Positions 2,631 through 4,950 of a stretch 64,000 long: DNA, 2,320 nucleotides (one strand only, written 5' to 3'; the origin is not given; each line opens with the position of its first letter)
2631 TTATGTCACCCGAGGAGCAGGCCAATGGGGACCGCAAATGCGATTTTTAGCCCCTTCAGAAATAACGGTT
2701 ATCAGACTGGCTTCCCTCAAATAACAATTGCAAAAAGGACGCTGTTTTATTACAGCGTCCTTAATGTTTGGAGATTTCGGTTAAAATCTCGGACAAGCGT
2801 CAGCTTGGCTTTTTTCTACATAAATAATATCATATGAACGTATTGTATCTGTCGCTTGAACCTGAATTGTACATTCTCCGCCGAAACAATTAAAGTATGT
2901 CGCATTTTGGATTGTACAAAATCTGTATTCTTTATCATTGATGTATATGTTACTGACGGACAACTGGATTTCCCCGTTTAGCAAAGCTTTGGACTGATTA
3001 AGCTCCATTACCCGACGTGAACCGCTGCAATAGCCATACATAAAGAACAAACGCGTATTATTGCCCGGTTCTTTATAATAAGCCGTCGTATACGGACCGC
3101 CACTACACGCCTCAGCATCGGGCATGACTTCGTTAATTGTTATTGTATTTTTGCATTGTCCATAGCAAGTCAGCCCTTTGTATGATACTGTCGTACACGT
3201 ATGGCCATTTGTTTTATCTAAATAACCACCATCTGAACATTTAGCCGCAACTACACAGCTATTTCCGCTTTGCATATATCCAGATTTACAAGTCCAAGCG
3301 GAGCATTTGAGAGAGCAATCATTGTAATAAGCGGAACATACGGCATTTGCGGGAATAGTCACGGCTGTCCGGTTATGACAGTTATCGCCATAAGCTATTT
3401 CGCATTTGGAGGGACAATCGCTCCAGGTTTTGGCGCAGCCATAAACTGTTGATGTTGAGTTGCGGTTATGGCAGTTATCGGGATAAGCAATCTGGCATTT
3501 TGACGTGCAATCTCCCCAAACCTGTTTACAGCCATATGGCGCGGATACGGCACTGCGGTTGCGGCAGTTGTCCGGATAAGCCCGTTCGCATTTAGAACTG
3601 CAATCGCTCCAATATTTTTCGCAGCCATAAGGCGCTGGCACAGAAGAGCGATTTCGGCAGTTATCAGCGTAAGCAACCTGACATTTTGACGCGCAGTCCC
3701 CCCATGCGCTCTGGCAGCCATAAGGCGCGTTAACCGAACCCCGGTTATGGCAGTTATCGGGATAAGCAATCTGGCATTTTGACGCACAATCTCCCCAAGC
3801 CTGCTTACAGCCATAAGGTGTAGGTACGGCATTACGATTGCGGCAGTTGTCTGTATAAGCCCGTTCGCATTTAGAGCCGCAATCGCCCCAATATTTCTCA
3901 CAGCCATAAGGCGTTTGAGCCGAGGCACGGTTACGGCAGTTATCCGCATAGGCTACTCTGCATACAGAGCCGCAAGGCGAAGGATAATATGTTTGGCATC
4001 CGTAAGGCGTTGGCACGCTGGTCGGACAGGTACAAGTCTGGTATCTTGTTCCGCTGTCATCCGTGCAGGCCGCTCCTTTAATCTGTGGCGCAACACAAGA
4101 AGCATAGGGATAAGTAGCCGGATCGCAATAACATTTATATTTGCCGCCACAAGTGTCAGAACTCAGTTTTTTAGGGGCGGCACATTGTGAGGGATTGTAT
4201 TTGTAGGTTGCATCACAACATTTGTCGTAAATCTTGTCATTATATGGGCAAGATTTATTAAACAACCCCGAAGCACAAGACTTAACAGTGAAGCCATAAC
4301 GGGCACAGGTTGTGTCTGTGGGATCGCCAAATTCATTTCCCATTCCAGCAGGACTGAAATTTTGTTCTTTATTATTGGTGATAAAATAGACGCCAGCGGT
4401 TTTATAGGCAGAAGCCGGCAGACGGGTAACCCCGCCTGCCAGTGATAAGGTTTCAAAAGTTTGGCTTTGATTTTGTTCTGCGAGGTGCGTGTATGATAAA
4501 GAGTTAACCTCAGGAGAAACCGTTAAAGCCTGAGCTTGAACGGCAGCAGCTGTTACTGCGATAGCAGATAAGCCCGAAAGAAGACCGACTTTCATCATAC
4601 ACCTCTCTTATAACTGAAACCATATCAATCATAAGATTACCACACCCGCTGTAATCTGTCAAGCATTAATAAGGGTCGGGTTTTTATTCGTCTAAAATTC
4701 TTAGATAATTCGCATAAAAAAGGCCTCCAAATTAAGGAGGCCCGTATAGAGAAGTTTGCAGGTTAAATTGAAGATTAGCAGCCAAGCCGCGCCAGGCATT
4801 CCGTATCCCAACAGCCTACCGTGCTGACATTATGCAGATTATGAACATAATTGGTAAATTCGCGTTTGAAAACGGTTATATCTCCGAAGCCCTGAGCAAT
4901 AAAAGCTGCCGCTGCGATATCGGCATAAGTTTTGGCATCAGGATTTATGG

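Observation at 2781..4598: Secreted Cys-rich protein with about seven perfect-phase 93-bp tandem repeats (higher-order 279 bp)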

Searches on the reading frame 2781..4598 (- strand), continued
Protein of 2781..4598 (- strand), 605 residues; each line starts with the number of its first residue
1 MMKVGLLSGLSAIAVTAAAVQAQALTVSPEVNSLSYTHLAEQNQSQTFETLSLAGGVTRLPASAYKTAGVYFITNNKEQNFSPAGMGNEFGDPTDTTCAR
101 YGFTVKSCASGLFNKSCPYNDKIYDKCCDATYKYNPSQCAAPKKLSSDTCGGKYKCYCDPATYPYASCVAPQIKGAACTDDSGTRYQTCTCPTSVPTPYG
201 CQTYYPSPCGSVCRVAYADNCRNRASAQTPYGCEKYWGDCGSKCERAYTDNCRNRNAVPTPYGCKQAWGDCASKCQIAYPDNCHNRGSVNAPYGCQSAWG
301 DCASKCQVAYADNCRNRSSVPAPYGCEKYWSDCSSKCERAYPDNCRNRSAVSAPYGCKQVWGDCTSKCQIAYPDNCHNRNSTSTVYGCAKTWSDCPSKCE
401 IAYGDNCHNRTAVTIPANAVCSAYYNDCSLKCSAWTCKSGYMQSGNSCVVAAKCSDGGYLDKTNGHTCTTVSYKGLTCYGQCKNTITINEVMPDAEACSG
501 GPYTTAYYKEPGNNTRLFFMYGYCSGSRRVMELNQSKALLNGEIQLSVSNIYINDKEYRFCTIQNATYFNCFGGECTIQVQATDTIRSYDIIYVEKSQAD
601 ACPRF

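Call 45: find_encoding_contigs(protein=P0281, flank=3000, max_places=2)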
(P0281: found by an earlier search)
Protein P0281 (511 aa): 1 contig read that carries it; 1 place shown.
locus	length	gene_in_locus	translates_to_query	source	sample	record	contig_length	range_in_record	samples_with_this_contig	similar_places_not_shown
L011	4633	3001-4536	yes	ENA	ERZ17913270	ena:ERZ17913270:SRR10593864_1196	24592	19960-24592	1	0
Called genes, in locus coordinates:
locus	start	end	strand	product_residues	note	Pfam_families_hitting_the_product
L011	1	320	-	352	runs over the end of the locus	PF13524:Glyco_trans_1_2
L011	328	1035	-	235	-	-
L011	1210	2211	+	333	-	-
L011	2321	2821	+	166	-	-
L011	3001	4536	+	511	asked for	-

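Call 48: find_encoding_contigs(protein=P0078, flank=10000, max_places=2)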
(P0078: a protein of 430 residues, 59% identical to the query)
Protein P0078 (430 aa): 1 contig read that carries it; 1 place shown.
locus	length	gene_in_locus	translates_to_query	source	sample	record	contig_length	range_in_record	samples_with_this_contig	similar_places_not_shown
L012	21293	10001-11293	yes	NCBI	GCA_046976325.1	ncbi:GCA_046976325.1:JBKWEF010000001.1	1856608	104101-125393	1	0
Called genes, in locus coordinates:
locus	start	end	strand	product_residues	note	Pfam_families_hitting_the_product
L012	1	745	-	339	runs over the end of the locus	-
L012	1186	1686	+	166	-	-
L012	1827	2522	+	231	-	-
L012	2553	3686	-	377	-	PF02073:Peptidase_M29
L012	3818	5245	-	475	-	PF00883:Peptidase_M17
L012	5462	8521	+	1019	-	-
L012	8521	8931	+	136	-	-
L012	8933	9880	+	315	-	PF01300:Sua5_yciO_yrdC, PF03481:Sua5_C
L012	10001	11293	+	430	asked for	-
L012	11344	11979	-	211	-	PF00300:His_Phos_1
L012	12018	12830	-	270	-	PF02348:CTP_transf_3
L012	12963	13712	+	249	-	PF01135:PCMT (weak), PF08241:Methyltransf_11 (faint), PF05175:MTS, PF13679:Methyltransf_32 (weak), PF13847:Methyltransf_31, PF13649:Methyltransf_25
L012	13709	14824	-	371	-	PF00990:GGDEF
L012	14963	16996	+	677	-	PF00069:Pkinase (weak)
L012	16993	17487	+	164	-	-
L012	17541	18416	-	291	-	PF04542:Sigma70_r2, PF04545:Sigma70_r4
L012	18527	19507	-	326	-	PF01479:S4, PF00849:PseudoU_synth_2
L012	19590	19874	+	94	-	PF20082:DUF6476 (weak)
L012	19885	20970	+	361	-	-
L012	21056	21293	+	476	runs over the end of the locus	-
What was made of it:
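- On Polymorphic toxin system: Paralog L012 is likewise isolated (call 48).
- Paralog L012 also sits alone among housekeeping genes (call 48).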

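Call 51: fold_search(model_id=the predicted structure, library=pdb)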
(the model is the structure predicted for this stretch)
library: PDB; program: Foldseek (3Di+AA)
matches with E <= 10: 38; with E <= 0.001: 0
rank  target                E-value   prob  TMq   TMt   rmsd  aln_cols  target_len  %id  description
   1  1n1i_A                6.6e-01  0.51  0.06  0.33  10.1        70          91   26  The structure of MSP-1(19) from Plasmodium knowlesi (released 2003-02-25)
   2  6phd_C                1.7e+00  0.07  0.05  0.14  15.3        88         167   14  Pfs25 in complex with the human transmission blocking antibody 2586 (released 2019-10-02)
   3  7kp7_E                1.9e+00  0.57  0.06  0.21   3.3        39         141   18  asymmetric mTNF-alpha hTNFR1 complex (released 2021-01-13)
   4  1n1i_D                2.0e+00  0.28  0.06  0.34  10.6        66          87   26  The structure of MSP-1(19) from Plasmodium knowlesi (released 2003-02-25)
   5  6b0h_I                2.0e+00  0.13  0.05  0.12   7.1        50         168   18  Crystal structure of Pfs25 in complex with the transmission blocking antibody 1262 (released 2017-11-15)
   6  6b08_A                2.1e+00  0.06  0.05  0.14  15.7        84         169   15  Crystal structure of Pfs25 in complex with the transmission blocking antibody 1276 (released 2017-11-15)
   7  6b0h_J                2.2e+00  0.12  0.05  0.13   7.0        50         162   18  Crystal structure of Pfs25 in complex with the transmission blocking antibody 1262 (released 2017-11-15)
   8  6phc_E                2.2e+00  0.06  0.05  0.14  12.3       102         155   14  Pfs25 in complex with the human transmission blocking antibody 2544 (released 2019-10-02)
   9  6phc_I                2.2e+00  0.05  0.05  0.13  12.3       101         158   13  Pfs25 in complex with the human transmission blocking antibody 2544 (released 2019-10-02)
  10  6phf_E                2.5e+00  0.06  0.05  0.13  13.4        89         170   16  Pfs25 in complex with the human transmission blocking antibody 2587 (released 2019-10-02)
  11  8u4k_B                2.5e+00  0.02  0.06  0.06  28.4       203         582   16  Structure of the HER2/HER4/BTC Heterodimer Extracellular Domain (released 2024-03-13)
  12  1z1y_B                2.8e+00  0.06  0.06  0.15   7.7        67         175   12  Crystal structure of Methylated Pvs25, an ookinete protein from Plasmodium vivax (released 2005-12-06)
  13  1z1y_A                2.9e+00  0.07  0.07  0.18  14.7       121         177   12  Crystal structure of Methylated Pvs25, an ookinete protein from Plasmodium vivax (released 2005-12-06)
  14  9mt4_E                3.3e+00  0.02  0.05  0.14  15.9       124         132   14  Connector structure of phage JohannRWettstein (Bas63) (released 2025-11-19)
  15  6phb_E                3.5e+00  0.04  0.05  0.14  15.8        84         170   15  Pfs25 in complex with the human transmission blocking antibody 2530 (released 2019-10-02)
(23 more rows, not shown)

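Call 54: list_cluster_members(proteins=[P0246, P0232, P0260, P0197, P0185, P0223, P0213, P0156, P0121, P0124])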
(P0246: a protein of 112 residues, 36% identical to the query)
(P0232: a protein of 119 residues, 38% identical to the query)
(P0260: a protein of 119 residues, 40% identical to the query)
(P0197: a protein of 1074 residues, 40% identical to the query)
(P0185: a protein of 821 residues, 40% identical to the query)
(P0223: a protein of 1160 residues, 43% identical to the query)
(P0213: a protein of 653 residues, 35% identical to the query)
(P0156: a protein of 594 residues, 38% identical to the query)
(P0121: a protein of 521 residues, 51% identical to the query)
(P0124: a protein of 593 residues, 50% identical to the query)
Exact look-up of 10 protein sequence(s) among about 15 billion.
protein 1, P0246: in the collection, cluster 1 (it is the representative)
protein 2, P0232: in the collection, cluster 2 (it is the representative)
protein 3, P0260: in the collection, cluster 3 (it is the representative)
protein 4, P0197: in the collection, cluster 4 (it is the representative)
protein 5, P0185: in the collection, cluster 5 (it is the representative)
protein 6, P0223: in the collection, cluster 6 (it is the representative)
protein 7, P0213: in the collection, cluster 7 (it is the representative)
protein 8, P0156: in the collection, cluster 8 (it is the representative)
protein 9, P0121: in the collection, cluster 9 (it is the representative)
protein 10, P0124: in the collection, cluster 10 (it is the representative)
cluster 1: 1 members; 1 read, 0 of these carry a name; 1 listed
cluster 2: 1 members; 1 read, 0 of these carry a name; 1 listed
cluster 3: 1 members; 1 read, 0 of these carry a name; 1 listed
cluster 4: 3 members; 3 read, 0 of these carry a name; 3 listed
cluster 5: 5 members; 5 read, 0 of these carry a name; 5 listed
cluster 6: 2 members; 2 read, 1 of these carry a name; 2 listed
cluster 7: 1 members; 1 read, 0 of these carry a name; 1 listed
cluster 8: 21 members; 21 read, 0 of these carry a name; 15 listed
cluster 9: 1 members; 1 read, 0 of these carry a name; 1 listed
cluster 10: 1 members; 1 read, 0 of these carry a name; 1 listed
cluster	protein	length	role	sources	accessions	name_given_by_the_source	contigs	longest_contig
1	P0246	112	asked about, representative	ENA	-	-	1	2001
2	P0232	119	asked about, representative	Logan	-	-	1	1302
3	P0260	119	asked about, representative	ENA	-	-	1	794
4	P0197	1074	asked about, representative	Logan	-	-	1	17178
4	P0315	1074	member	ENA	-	-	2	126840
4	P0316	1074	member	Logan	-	-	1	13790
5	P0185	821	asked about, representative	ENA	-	-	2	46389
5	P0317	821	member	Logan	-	-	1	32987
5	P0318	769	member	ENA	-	-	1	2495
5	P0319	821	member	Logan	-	-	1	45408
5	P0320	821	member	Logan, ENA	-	-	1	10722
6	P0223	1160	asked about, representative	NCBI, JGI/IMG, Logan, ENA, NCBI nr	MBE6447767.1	MAG: BspA family leucine-rich repeat surface protein [Alphaproteobacteria bacterium] | BspA family leucine-rich repeat surface protein [Alphaproteobacteria bacterium]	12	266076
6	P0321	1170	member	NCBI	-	-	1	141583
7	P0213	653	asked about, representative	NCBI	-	-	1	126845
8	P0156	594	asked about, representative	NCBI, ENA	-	-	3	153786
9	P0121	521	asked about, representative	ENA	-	-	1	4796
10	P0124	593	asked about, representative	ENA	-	-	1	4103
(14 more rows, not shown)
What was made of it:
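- One relative is named 'BspA family leucine-rich repeat surface protein' by NCBI (call 54).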

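Call 56: search_protein_families(library=phrogs, proteins=[window:2784-4598:-], max_evalue=0.01)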
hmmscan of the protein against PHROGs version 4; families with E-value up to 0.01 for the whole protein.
window:2784-4598:- (605 aa): 0 families

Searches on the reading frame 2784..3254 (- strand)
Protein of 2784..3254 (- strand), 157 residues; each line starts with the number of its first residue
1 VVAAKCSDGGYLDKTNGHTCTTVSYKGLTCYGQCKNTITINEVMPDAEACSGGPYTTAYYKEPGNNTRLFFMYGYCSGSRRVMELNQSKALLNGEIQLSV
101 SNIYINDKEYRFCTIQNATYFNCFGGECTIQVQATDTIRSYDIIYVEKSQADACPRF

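Call 78: search_solved_structures(query=A5, max_evalue=10)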
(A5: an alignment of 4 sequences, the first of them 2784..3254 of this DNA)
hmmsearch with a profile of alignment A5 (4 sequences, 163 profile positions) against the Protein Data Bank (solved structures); distinct sequences matched with E-value up to 10: 2.
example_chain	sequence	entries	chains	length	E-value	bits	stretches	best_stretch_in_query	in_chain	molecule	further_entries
8cwm_0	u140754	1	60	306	0.39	14.1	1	27-146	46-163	Flagellin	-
2b5k_A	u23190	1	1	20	0.64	13.4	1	19-35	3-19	Polyphemusin-1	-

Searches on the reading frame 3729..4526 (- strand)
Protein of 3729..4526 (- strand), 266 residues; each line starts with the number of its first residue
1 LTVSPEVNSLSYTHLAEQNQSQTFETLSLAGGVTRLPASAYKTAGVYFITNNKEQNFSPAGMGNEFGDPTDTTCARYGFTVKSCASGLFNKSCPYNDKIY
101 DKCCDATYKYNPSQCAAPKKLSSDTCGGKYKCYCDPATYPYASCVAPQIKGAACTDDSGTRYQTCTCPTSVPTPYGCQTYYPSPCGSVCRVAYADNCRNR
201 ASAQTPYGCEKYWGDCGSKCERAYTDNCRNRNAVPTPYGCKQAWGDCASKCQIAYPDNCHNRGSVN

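Call 58: predict_structure(alignment_id=A4)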
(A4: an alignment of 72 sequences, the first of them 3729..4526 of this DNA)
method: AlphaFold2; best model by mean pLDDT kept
length: 266 residues; sequences in the alignment: 72
mean_pLDDT: 85.0   pTM: 0.59
mean pLDDT of the five models: 85.0, 84.7, 84.7, 84.6, 84.4
residues with pLDDT >= 90: 190; 70-90: 9; 50-70: 38; < 50: 29
segments of 3 or more residues with pLDDT < 50: 1-3, 6-29
pLDDT, mean of each block of 10 residues (from residue 1): 46 45 47 55 60 55 71 97 97 97 97 98 97 98 98 98 98 98 98 97 96 97 96 95 96 93 72
secondary structure, 60 per line:
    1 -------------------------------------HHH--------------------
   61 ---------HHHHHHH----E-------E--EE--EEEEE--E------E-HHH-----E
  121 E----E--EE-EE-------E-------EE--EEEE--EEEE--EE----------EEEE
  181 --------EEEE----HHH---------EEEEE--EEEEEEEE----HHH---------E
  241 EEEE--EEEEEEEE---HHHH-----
elements in order: H70-76 E96-100 E153-156 E159-162 E177-180 E189-192 E209-213 E216-223 E240-244 E247-254 H258-261
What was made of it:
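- Each unit is a beta-hairpin plus a short helix in a continuous array (call 58). In the AF2 model, C1 and C3 of each unit lie on the two facing strands of a hairpin (call 58); I infer from this that they could form a cross-strand disulfide, since the tools returned no coordinates.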

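Call 63: fold_search(model_id=the predicted structure, library=pdb)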
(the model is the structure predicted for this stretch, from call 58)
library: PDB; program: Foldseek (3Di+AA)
matches with E <= 10: 36; with E <= 0.001: 0
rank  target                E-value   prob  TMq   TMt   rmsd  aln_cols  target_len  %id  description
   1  7pfp_C                1.1e+00  0.08  0.14  0.10  13.5       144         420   17  Full-length cryo-EM structure of the native human uromodulin (UMOD)/Tamm-Horsfall protein (THP) filament (released 2022-03-16)
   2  7fh1_A                2.5e+00  0.03  0.12  0.05  12.8       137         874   14  Structure of the human Meckelin (released 2021-12-01)
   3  1zmq_A                2.8e+00  0.10  0.07  0.40   2.9        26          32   23  Crystal structure of human alpha-defensin-6 (released 2006-05-30)
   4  7nz7_B                3.4e+00  0.02  0.06  0.06  12.6        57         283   16  Crystal structure of mouse ADAT2/ADAT3 tRNA deamination complex 1 (released 2021-05-05)
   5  3qte_A                3.8e+00  0.10  0.08  0.42   2.7        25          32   20  Crystal structure of human alpha-defensin 6 (H27W mutant) (released 2012-01-11)
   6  4nn2_B                3.8e+00  0.02  0.07  0.14  12.3        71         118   18  Protein Crystal Structure of Human Borjeson-Forssman-Lehmann Syndrome Associated Protein PHF6 (released 2014-02-26)
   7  1zmm_A                4.1e+00  0.06  0.08  0.38   2.9        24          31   17  Crystal structure of human alpha-defensin-4 (released 2006-05-30)
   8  7yoa_A                4.9e+00  0.07  0.08  0.38   3.5        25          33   12  High-resolution crystal structure of the mouse alpha-defensin cryptdin 14 (released 2022-11-30)
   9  3h6c_A                4.9e+00  0.04  0.07  0.34   2.7        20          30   15  Crystal structure of human alpha-defensin 1 (Mutant Gln22Ala) (released 2010-03-09)
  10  6dmq_A                5.6e+00  0.08  0.08  0.44   3.0        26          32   12  Crystal structure of the T27A mutant of human alpha defensin HNP4. (released 2019-01-30)
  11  1zmh_A                6.0e+00  0.05  0.07  0.40   2.6        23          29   22  Crystal structure of human neutrophil peptide 2, HNP-2 (variant Gly16-> D-Ala) (released 2005-08-16)
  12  4e82_A                6.4e+00  0.05  0.08  0.39   3.5        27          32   15  Crystal structure of monomeric variant of human alpha-defensin 5, HD5 (Glu21EMe mutant) (released 2012-05-16)
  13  6dmq_C                6.8e+00  0.05  0.07  0.34   2.7        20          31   10  Crystal structure of the T27A mutant of human alpha defensin HNP4. (released 2019-01-30)
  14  1zmm_B                6.8e+00  0.04  0.08  0.36   2.9        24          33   17  Crystal structure of human alpha-defensin-4 (released 2006-05-30)
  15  7k6c_A                7.2e+00  0.01  0.06  0.09  11.9        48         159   17  Crystal Structure of Dihydrofolate reductase (DHFR) from Mycobacterium abscessus ATCC 19977 / DSM 44196 with NADP and  (released 2021-03-17)
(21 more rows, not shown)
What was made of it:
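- On Any solved structure (PDB): The best Foldseek E-values are 0.66 and 1.1 (calls 51, 63).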

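Call 79: search_solved_structures(query=A4, max_evalue=1)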
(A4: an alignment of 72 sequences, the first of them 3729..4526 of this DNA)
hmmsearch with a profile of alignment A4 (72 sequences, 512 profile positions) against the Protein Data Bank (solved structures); distinct sequences matched with E-value up to 1: 0.
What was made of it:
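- On Any solved structure (PDB): Profiles A4 and A5 found nothing below E 0.39 (calls 78, 79).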

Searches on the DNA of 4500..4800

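Call 64: search_rna_families(source=window, start=4500, end=4800, threshold=evalue, max_evalue=1)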
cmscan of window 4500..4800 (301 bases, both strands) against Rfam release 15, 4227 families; matches with E-value up to 1: 3.
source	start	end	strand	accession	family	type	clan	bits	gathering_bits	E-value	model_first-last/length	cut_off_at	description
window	4714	4774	-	RF01859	Phe_leader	Cis-reg; leader;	-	20.4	55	0.37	1-125/125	no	Phenylalanine leader peptide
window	4712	4747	-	RF00489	ctRNA_p42d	Gene; antisense;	-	18.3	50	0.19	1-46/46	no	ctRNA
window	4609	4667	-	RF01952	SOX2OT_exon2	Gene; lncRNA;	-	14.4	45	0.49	1-69/69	no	SOX2 overlapping transcript exon 2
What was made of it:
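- Tried and rejected: Only chance-level hits, E 0.19 or higher and far below the gathering scores (call 64).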
